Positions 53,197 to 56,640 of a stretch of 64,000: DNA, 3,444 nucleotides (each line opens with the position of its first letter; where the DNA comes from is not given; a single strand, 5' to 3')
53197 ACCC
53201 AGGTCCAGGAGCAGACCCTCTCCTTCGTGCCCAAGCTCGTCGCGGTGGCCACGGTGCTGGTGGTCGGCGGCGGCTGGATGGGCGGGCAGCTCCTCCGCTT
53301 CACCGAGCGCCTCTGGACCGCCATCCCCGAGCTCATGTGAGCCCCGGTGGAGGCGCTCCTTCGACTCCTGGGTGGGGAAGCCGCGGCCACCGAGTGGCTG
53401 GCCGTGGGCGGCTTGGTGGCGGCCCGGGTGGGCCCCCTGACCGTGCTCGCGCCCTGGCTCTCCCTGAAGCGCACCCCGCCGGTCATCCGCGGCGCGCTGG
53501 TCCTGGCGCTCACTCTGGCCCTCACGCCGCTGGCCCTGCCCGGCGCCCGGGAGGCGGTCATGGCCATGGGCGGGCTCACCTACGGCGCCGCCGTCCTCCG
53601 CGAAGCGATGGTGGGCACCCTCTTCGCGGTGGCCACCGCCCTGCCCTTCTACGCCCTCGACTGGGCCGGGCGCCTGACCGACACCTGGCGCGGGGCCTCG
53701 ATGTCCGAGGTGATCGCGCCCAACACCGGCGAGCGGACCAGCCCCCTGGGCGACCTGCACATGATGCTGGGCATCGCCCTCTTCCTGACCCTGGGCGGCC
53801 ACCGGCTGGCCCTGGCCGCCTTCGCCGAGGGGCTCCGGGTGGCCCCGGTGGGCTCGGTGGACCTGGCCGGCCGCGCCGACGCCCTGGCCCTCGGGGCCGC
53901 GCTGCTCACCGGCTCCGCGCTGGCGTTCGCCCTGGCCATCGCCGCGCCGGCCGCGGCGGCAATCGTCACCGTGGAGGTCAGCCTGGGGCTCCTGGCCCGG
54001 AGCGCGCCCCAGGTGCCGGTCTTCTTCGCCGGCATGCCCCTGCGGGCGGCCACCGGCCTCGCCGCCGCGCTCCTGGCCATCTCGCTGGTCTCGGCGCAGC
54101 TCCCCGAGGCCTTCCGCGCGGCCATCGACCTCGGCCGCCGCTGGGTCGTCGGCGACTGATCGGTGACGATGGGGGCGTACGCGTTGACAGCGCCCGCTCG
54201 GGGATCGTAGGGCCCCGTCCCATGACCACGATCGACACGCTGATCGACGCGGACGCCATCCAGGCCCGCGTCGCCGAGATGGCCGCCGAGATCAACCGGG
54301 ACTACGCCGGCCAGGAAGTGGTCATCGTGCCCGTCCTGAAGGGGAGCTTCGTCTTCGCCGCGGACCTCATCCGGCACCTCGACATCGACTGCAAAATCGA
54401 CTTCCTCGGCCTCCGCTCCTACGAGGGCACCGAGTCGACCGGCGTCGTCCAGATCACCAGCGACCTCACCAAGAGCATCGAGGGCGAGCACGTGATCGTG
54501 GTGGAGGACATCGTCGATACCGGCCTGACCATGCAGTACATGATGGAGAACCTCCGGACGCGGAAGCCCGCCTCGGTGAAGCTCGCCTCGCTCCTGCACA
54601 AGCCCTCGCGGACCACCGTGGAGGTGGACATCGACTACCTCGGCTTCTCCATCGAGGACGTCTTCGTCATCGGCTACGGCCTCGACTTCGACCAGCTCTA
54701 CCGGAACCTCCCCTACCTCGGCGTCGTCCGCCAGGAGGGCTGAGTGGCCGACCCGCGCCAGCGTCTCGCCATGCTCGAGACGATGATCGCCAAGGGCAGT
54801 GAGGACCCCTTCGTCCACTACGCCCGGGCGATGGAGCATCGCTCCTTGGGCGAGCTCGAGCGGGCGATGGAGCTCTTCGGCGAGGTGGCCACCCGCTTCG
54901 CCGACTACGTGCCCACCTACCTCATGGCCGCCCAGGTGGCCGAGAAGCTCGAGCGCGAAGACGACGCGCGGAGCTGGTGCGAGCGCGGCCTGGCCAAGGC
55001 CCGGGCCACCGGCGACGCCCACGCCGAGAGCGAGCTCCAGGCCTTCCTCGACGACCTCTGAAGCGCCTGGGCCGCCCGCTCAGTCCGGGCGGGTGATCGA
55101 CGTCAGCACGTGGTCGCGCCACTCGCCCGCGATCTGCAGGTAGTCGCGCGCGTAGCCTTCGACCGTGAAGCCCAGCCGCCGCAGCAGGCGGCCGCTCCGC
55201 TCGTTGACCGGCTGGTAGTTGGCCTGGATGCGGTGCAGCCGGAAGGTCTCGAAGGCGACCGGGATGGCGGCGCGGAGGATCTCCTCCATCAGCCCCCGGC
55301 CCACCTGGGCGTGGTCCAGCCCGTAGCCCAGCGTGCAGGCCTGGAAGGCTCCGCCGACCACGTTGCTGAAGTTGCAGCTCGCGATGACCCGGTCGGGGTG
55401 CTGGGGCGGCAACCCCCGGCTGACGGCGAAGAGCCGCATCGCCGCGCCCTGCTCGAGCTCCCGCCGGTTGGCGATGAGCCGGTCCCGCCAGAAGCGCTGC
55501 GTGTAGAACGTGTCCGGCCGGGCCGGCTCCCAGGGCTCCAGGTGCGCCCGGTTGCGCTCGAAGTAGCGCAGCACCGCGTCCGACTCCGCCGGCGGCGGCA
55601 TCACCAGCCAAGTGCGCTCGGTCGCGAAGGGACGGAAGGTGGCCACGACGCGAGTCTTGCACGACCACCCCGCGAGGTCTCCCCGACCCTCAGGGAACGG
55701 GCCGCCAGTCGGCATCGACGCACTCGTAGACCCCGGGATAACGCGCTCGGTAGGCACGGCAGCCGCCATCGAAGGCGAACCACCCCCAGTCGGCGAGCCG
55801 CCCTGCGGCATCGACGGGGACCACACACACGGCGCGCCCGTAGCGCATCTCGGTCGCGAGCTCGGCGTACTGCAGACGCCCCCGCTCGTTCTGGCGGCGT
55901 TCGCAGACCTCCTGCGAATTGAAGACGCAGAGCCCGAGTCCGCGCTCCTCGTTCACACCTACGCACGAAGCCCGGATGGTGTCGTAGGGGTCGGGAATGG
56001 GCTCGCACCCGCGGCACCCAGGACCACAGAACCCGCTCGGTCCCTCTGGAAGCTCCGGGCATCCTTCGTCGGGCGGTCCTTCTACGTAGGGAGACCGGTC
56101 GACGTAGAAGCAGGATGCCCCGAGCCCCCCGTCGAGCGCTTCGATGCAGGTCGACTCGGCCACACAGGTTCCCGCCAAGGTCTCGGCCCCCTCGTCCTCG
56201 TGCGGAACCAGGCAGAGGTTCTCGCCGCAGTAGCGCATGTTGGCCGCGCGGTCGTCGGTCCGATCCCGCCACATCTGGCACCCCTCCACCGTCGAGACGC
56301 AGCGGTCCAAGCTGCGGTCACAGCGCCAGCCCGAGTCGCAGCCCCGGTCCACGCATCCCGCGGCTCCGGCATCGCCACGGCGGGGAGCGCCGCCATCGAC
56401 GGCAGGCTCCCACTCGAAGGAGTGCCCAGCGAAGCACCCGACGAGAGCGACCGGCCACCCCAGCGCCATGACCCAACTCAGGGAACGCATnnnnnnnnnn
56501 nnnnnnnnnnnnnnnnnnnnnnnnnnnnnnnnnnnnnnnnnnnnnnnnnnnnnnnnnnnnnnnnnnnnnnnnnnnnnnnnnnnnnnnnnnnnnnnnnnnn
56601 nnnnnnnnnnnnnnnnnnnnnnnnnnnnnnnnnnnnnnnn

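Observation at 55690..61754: Uncharacterised surface module: divergent Cys-rich lipoprotein plus two overlapping ~850-aa paralogues (MopE-like modules, beta-helix cap, poly-Gly solenoid-like tail)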

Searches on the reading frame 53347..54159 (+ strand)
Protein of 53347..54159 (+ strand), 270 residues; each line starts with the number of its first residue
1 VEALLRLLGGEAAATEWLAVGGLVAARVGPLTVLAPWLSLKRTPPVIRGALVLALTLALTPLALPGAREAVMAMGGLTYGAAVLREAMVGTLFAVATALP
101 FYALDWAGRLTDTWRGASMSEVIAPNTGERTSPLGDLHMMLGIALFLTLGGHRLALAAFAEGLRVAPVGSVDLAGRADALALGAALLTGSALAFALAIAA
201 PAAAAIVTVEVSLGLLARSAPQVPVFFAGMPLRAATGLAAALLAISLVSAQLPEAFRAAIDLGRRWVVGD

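Call 15: search_protein_families(library=pfam, proteins=[window:53347-54159:+], max_evalue=0.01)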
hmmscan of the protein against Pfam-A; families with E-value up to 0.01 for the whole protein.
window:53347-54159:+ (270 aa): 1 family
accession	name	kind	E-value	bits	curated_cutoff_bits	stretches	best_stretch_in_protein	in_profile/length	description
PF01311.25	Bac_export_1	-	1.5e-43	149.5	27.8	1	22-257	5-228/230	Bacterial export proteins, family 1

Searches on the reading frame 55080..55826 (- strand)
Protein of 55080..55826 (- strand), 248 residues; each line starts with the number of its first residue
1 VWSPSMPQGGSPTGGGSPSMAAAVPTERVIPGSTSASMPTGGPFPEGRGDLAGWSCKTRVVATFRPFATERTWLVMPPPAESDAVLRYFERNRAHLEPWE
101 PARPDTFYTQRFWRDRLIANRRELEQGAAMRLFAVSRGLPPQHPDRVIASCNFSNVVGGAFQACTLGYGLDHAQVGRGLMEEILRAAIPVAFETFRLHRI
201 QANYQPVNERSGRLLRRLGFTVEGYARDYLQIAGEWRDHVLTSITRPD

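Call 15: search_protein_families(library=pfam, proteins=[window:55080-55826:-], max_evalue=0.01)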
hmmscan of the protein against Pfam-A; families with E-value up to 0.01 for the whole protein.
window:55080-55826:- (248 aa): 4 families
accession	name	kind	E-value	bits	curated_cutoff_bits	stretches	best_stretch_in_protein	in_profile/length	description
PF13302.13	Acetyltransf_3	-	1e-16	62.3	25.4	1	76-221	4-138/138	Acetyltransferase (GNAT) domain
PF00583.31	Acetyltransf_1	-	0.00063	20.5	20.7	1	131-220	34-116/116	Acetyltransferase (GNAT) family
PF13420.13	Acetyltransf_4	-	0.00086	19.8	24.3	1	171-240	85-154/155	Acetyltransferase (GNAT) domain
PF13523.12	Acetyltransf_8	-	0.0088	16.1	27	0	172-224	89-141/145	Acetyltransferase (GNAT) domain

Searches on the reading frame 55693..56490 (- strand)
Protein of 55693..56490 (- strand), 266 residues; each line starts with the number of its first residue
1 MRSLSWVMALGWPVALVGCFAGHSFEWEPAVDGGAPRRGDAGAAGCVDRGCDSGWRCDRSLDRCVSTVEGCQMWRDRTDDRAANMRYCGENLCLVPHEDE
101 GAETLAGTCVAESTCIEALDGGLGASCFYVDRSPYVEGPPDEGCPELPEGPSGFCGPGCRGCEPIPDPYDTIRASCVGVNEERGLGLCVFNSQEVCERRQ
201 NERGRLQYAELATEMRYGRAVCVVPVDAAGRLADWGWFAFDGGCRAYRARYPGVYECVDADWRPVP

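Call 5: search_protein_families(library=pfam, proteins=[window:55693-56490:-], max_evalue=1)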
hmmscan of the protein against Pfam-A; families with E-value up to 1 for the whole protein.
window:55693-56490:- (266 aa): 0 families

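Call 6: search_protein_families(library=ncbifam, proteins=[window:55693-56490:-], max_evalue=1)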
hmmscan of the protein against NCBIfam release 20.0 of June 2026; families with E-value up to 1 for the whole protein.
window:55693-56490:- (266 aa): 0 families

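Call 40: find_homologous_proteins(query=window:55693-56490:-)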
Query window:55693-56490:- (266 aa): 1 proteins with E <= 0.001 among 6014 candidates.
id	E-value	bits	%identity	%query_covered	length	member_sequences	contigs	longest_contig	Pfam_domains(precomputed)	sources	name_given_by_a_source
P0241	2.1e-184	630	100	100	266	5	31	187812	-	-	-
